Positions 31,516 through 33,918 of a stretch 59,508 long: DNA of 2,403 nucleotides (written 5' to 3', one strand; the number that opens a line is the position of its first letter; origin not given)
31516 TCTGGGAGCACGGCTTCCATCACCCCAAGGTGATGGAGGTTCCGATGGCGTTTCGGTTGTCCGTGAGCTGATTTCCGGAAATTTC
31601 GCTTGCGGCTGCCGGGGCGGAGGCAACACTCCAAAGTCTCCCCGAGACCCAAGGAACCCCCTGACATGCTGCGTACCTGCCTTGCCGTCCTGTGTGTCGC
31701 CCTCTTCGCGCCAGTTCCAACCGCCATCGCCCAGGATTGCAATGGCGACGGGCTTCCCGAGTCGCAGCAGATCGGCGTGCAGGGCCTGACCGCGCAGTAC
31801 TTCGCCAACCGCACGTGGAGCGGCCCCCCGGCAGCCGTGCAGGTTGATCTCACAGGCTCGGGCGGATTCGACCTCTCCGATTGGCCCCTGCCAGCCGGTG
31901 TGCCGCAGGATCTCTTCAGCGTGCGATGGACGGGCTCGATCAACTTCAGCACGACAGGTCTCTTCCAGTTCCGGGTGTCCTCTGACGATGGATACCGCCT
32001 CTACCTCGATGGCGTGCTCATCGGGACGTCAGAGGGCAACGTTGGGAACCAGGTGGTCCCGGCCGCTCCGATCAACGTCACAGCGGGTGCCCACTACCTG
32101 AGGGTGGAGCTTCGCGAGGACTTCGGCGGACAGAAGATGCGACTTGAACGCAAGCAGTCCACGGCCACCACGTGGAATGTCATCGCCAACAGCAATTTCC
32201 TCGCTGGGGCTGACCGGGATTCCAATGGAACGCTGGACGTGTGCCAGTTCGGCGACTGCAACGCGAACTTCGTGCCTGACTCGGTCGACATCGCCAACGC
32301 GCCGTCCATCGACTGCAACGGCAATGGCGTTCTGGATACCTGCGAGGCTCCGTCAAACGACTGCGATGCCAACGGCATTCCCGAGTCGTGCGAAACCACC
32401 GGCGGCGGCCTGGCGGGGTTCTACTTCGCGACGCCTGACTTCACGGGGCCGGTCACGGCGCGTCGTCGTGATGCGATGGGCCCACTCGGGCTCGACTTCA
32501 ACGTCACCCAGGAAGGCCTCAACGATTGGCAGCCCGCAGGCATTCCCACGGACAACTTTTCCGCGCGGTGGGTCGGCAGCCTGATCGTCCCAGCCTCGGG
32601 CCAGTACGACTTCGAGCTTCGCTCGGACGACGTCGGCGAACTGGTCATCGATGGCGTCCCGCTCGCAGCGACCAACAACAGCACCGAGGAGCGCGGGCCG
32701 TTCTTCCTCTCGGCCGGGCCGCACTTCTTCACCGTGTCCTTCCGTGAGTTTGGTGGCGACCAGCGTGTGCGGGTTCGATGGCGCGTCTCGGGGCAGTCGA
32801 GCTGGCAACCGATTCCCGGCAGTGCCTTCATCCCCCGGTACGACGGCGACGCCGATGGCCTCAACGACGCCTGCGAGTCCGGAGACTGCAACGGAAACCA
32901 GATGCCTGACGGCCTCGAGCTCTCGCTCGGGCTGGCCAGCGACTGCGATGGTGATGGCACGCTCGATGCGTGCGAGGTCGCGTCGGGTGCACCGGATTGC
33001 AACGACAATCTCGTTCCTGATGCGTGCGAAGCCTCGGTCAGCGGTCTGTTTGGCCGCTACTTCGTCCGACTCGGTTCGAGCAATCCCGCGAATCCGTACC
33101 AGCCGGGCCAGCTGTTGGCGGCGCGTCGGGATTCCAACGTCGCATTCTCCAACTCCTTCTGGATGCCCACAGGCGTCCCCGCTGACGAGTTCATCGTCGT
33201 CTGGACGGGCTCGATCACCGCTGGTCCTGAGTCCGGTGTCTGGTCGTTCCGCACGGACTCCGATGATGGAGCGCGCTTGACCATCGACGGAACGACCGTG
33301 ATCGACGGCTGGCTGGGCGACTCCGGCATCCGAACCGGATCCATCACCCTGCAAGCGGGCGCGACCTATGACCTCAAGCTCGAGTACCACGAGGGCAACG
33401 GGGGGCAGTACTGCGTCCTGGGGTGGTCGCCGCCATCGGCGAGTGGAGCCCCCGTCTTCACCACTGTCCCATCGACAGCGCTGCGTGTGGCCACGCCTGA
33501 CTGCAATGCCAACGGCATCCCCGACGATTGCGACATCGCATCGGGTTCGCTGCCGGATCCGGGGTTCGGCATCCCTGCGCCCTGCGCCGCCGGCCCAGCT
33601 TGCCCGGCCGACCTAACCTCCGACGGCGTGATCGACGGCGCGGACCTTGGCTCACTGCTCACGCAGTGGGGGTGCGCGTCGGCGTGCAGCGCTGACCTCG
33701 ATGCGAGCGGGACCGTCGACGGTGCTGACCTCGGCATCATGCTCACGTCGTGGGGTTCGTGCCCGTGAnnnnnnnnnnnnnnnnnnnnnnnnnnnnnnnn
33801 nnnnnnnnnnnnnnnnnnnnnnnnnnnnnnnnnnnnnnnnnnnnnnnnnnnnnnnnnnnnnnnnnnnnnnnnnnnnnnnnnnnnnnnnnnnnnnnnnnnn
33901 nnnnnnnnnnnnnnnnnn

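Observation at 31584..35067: Conserved palindromic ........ element at the same distance upstream of both large PA14/dockerin-tagged genes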

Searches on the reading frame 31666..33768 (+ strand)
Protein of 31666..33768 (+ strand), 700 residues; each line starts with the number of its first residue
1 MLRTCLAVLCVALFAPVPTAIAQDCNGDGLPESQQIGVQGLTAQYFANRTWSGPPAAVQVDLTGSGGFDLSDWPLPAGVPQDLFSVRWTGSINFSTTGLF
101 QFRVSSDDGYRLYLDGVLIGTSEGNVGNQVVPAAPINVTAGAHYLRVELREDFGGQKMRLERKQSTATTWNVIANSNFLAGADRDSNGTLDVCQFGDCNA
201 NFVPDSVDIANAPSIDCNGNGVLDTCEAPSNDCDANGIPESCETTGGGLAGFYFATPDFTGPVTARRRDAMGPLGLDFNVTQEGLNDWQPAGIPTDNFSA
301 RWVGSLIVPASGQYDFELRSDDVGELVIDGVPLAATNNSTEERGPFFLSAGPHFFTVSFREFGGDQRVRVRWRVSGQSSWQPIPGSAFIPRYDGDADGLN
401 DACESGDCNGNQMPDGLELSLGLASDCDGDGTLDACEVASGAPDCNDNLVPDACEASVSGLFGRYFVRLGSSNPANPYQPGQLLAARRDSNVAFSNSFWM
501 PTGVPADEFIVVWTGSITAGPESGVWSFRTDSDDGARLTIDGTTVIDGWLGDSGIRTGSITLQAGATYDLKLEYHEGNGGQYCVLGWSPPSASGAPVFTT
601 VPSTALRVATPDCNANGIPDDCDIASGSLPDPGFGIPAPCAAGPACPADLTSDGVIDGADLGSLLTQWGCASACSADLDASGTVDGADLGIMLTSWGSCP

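Call 12: search_protein_families(library=ncbifam, proteins=[window:31666-33768:+], max_evalue=0.01)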
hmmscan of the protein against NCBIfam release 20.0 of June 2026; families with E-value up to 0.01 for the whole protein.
window:31666-33768:+ (700 aa): 1 family
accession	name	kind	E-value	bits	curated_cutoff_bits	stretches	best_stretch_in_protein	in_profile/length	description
NF041776.1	xylosidase_Xyl3A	equivalog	2.5e-10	39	1250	1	241-340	436-531/846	xylan 1,4-beta-xylosidase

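Call 13: search_protein_families(library=pfam, proteins=[window:31666-33768:+], max_evalue=0.01)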
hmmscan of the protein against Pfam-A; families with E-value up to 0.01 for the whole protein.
window:31666-33768:+ (700 aa): 4 families
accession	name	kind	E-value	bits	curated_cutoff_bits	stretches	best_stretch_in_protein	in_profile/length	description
PF07691.17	PA14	-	2.4e-42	144.6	24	3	500-593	37-139/147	PA14 domain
PF13405.12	EF-hand_6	-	0.00019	21.3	25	0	677-697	10-30/30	EF-hand domain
PF10528.15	GLEYA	-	0.0023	18.6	26.2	0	510-579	2-81/91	GLEYA domain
PF23657.1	DUF7151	-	0.0087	16.4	27.2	0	416-440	19-41/46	Domain of unknown function (DUF7151)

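Call 35: find_homologous_proteins(query=window:31666-33768:+, max_evalue=1e-20)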
Query window:31666-33768:+ (700 aa): 315 proteins with E <= 1e-20 among 8000 candidates; the best 120 are listed.
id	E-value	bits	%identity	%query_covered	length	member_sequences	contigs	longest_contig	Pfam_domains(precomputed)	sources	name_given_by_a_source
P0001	0.0e+0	1576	97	100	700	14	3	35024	PF07691.18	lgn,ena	-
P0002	0.0e+0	1287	78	100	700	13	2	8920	PF07691.18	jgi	jgi:hypothetical protein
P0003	0.0e+0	1051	63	100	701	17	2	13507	PF07691.18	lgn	-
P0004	0.0e+0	1028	63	100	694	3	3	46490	PF07691.18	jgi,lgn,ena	-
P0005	0.0e+0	1024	63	100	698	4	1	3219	PF07691.18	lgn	-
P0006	4.4e-296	1002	61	100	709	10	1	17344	PF07691.18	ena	-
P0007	1.8e-293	994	61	100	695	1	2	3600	PF07691.18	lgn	-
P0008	1.9e-292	990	62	97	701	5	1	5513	PF07691.18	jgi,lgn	jgi:hypothetical protein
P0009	5.0e-291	986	60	100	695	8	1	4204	PF07691.18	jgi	jgi:hypothetical protein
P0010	4.1e-290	983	61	97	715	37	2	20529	PF07691.18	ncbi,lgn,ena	-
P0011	2.5e-289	980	61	100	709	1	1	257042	PF07691.18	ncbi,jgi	jgi:hypothetical protein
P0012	3.5e-289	979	62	99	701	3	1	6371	PF07691.18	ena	-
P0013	1.7e-286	971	61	97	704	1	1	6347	PF07691.18,PF00404.25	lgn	-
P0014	3.4e-286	970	62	97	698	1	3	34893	PF07691.18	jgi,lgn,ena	jgi:hypothetical protein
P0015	1.2e-284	964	60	97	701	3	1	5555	PF07691.18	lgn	-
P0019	3.7e-240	817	54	98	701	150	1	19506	PF07691.18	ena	-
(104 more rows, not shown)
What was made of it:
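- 31666..33768 (+): Gene 1: a secreted 700-aa protein with three PA14 domains, Cys-rich spacers and a C-terminal dockerin-like double repeat. Orthologue series of 52-97% identity (call 35).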

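Call 36: find_encoding_contigs(protein=P0002, flank=10000, max_places=2)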
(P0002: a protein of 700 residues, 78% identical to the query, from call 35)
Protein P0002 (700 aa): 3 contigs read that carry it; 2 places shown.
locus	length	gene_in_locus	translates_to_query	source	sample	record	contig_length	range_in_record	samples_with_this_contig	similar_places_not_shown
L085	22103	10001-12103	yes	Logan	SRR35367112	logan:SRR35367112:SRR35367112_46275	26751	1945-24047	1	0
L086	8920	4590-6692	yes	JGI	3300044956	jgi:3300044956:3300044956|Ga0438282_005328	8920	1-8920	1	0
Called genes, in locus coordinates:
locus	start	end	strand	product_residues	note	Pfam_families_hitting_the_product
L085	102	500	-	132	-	-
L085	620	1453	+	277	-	PF01697:Glyco_transf_92 (weak)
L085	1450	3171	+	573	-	PF00664:ABC_membrane, PF00005:ABC_tran, PF02463:SMC_N (weak)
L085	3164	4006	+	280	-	-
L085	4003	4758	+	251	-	PF13489:Methyltransf_23 (weak), PF08241:Methyltransf_11, PF08242:Methyltransf_12 (weak), PF13649:Methyltransf_25 (faint)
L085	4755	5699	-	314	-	PF00535:Glycos_transf_2 (weak)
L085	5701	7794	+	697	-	PF00535:Glycos_transf_2, PF10111:Glyco_tranf_2_2, PF13641:Glyco_tranf_2_3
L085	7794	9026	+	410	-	PF00534:Glycos_transf_1, PF13692:Glyco_trans_1_4, PF13524:Glyco_trans_1_2 (weak)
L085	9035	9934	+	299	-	-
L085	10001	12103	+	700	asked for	PF07691:PA14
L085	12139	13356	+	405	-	-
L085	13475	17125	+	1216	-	PF07691:PA14, PF13385:Laminin_G_3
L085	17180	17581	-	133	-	PF13279:4HBT_2, PF03061:4HBT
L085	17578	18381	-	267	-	PF04072:LCM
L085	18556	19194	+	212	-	PF01161:PBP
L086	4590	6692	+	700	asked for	PF07691:PA14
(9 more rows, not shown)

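Call 37: find_encoding_contigs(protein=P0004, flank=10000, max_places=1)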
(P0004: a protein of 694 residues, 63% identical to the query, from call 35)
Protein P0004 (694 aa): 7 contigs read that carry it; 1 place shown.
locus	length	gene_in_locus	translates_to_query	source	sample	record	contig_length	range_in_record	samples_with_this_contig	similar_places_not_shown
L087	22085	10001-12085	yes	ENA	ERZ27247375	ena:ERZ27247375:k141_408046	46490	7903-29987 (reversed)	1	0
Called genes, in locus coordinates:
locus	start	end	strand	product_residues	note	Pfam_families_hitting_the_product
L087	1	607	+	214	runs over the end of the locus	PF03567:Sulfotransfer_2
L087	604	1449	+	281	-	-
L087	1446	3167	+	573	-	PF00664:ABC_membrane, PF00005:ABC_tran, PF02463:SMC_N (faint)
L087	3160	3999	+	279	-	-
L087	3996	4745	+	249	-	PF13489:Methyltransf_23 (weak), PF08241:Methyltransf_11 (weak), PF08242:Methyltransf_12 (weak)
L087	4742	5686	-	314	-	PF00535:Glycos_transf_2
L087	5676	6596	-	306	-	PF00535:Glycos_transf_2 (weak), PF13641:Glyco_tranf_2_3 (weak)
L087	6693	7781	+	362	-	PF00535:Glycos_transf_2, PF10111:Glyco_tranf_2_2, PF13641:Glyco_tranf_2_3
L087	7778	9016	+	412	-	PF13439:Glyco_transf_4 (faint), PF13579:Glyco_trans_4_4 (weak), PF20706:GT4-conflict, PF00534:Glycos_transf_1, PF13692:Glyco_trans_1_4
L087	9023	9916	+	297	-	-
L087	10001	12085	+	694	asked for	PF07691:PA14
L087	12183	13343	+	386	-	-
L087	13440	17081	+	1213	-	PF07691:PA14, PF13385:Laminin_G_3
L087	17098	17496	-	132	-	PF13279:4HBT_2, PF03061:4HBT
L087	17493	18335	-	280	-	PF04072:LCM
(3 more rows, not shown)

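Call 38: find_encoding_contigs(protein=P0011, flank=10000, max_places=1)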
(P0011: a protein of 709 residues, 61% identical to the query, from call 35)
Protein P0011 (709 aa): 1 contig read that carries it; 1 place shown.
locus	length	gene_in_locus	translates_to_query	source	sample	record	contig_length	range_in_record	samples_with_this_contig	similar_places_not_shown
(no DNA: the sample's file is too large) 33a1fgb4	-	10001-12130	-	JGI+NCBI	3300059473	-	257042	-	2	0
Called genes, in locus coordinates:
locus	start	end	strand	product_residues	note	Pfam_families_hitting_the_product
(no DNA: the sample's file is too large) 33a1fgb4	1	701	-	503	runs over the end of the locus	PF00128:Alpha-amylase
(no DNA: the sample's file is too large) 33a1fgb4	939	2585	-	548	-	PF00089:Trypsin, PF13365:Trypsin_2, PF17815:PDZ_3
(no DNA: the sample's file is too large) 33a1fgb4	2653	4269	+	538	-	PF00009:GTP_EFTU, PF01926:MMR_HSR1 (weak), PF22042:EF-G_D2, PF03144:GTP_EFTU_D2, PF16658:RF3_C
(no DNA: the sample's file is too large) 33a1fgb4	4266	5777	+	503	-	PF13428:TPR_14 (faint), PF13429:TPR_15 (weak), PF12895:ANAPC3 (faint), PF13181:TPR_8 (faint), PF07719:TPR_2 (weak), PF14559:TPR_19 (weak), PF00685:Sulfotransfer_1, PF13469:Sulfotransfer_3, +3 more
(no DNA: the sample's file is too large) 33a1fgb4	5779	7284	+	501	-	PF00224:PK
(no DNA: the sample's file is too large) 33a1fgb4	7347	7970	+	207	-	PF04011:LemA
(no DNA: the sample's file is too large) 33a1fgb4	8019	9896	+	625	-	PF01435:Peptidase_M48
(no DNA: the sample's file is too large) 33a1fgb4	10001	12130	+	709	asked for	PF07691:PA14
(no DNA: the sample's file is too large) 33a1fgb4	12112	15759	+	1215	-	PF07691:PA14, PF10528:GLEYA, PF13385:Laminin_G_3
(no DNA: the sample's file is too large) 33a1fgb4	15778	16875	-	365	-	PF01757:Acyl_transf_3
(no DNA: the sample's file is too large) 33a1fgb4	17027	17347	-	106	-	PF05336:rhaM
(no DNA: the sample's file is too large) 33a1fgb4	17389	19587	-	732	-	PF00596:Aldolase_II, PF00106:adh_short, PF13561:adh_short_C2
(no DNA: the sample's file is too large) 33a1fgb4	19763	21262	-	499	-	PF00370:FGGY_N, PF02782:FGGY_C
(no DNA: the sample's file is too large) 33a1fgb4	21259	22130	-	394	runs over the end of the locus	PF01261:AP_endonuc_2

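Call 41: find_encoding_contigs(protein=P0003, flank=10000, max_places=1)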
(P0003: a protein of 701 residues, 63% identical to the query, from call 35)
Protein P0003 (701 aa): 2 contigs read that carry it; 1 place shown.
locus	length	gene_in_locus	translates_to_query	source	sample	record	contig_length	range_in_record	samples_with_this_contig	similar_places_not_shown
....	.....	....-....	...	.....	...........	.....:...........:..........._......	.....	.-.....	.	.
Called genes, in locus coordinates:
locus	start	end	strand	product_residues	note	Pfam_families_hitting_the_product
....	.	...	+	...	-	?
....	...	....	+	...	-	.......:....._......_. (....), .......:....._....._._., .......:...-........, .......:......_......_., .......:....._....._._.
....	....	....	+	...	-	-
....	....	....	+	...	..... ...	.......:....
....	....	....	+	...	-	-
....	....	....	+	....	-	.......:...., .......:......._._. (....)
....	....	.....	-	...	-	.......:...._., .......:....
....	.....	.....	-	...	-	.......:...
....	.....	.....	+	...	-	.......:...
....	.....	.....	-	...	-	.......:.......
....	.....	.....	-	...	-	?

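Call 42: find_encoding_contigs(protein=P0014, flank=10000, max_places=1)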
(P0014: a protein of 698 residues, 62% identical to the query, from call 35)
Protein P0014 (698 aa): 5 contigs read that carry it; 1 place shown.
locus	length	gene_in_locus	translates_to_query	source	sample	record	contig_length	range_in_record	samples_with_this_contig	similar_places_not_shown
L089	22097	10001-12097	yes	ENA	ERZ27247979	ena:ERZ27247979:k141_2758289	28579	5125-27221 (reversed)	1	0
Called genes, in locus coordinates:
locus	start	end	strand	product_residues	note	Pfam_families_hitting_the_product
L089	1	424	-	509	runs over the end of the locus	PF00128:Alpha-amylase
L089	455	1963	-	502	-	PF00089:Trypsin, PF13365:Trypsin_2, PF17815:PDZ_3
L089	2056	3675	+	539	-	PF00009:GTP_EFTU, PF01926:MMR_HSR1 (weak), PF22042:EF-G_D2, PF03144:GTP_EFTU_D2, PF16658:RF3_C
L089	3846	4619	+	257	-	-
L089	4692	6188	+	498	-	PF00224:PK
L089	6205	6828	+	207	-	PF04011:LemA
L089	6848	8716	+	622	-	PF01435:Peptidase_M48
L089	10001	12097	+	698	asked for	PF07691:PA14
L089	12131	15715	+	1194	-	PF07691:PA14, PF10528:GLEYA (weak), PF13385:Laminin_G_3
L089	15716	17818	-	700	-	PF13432:TPR_16 (faint)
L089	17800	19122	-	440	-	PF11340:DUF3142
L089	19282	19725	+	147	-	-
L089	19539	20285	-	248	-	-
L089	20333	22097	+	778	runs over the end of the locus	PF00069:Pkinase, PF01839:FG-GAP (faint), PF07714:PK_Tyr_Ser-Thr, PF01636:APH (faint), PF03109:ABC1 (faint), PF13517:FG-GAP_3 (faint)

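Call 49: find_encoding_contigs(protein=P0019, flank=10000, max_places=1)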
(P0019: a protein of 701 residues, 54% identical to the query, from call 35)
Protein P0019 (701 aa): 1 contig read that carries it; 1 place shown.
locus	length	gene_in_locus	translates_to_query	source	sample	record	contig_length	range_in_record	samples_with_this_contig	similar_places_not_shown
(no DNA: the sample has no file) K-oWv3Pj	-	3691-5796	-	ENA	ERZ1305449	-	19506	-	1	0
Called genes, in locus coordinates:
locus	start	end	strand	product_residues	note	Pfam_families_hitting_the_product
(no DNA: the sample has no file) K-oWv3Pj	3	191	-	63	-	?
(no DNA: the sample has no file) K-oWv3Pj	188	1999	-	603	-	PF14559:TPR_19 (faint)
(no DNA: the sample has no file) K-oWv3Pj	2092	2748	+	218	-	PF00535:Glycos_transf_2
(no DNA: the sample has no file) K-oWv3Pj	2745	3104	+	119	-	PF10066:DUF2304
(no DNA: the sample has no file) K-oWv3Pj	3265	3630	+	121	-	PF00404:Dockerin_1 (faint)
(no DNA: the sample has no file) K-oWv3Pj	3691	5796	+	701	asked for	PF07691:PA14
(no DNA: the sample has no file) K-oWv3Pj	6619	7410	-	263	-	PF05175:MTS (weak), PF13489:Methyltransf_23, PF01209:Ubie_methyltran, PF05219:DREV (weak), PF13847:Methyltransf_31, PF08241:Methyltransf_11, PF08242:Methyltransf_12, PF13649:Methyltransf_25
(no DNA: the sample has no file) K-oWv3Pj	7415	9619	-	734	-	PF04389:Peptidase_M28, PF00595:PDZ (weak), PF13180:PDZ_2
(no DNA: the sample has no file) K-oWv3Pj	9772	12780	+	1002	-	PF02347:GDC-P, PF21478:GcvP2_C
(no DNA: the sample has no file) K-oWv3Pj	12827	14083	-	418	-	-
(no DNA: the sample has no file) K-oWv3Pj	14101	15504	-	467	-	-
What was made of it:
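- The small dockerin gene and the PA14 gene are immediate neighbours in a distant relative (call 49).
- Tried and rejected: DNA for two informative contigs (P0011, 257 kb; P0019) was not available (calls 38, 49).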

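Call 50: find_encoding_contigs(protein=P0010, flank=10000, max_places=1)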
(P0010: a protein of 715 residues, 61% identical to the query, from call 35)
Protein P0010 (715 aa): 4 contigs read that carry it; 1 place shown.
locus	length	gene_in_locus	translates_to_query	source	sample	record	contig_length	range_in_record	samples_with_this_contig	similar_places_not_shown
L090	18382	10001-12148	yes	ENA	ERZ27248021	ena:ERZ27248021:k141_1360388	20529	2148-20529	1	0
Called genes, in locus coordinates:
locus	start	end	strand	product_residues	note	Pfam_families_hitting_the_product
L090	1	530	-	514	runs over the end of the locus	PF00128:Alpha-amylase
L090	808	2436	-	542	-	PF00089:Trypsin, PF13365:Trypsin_2, PF17815:PDZ_3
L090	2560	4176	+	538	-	PF00009:GTP_EFTU, PF01926:MMR_HSR1 (weak), PF22042:EF-G_D2, PF03144:GTP_EFTU_D2, PF16658:RF3_C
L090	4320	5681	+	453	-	PF00515:TPR_1 (faint), PF07719:TPR_2 (faint), PF12895:ANAPC3 (faint), PF13181:TPR_8 (faint), PF13429:TPR_15 (weak), PF14559:TPR_19 (weak), PF00685:Sulfotransfer_1, PF13469:Sulfotransfer_3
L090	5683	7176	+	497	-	PF00224:PK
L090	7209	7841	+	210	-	PF04011:LemA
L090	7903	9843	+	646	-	PF01435:Peptidase_M48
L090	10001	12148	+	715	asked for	PF07691:PA14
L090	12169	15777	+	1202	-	PF07691:PA14, PF10528:GLEYA (weak), PF13385:Laminin_G_3 (weak)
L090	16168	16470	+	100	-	-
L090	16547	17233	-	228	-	-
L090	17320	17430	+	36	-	-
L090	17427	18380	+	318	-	?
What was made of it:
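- In L089 and L090 the motif works without this gene nearby (calls 42, 50).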
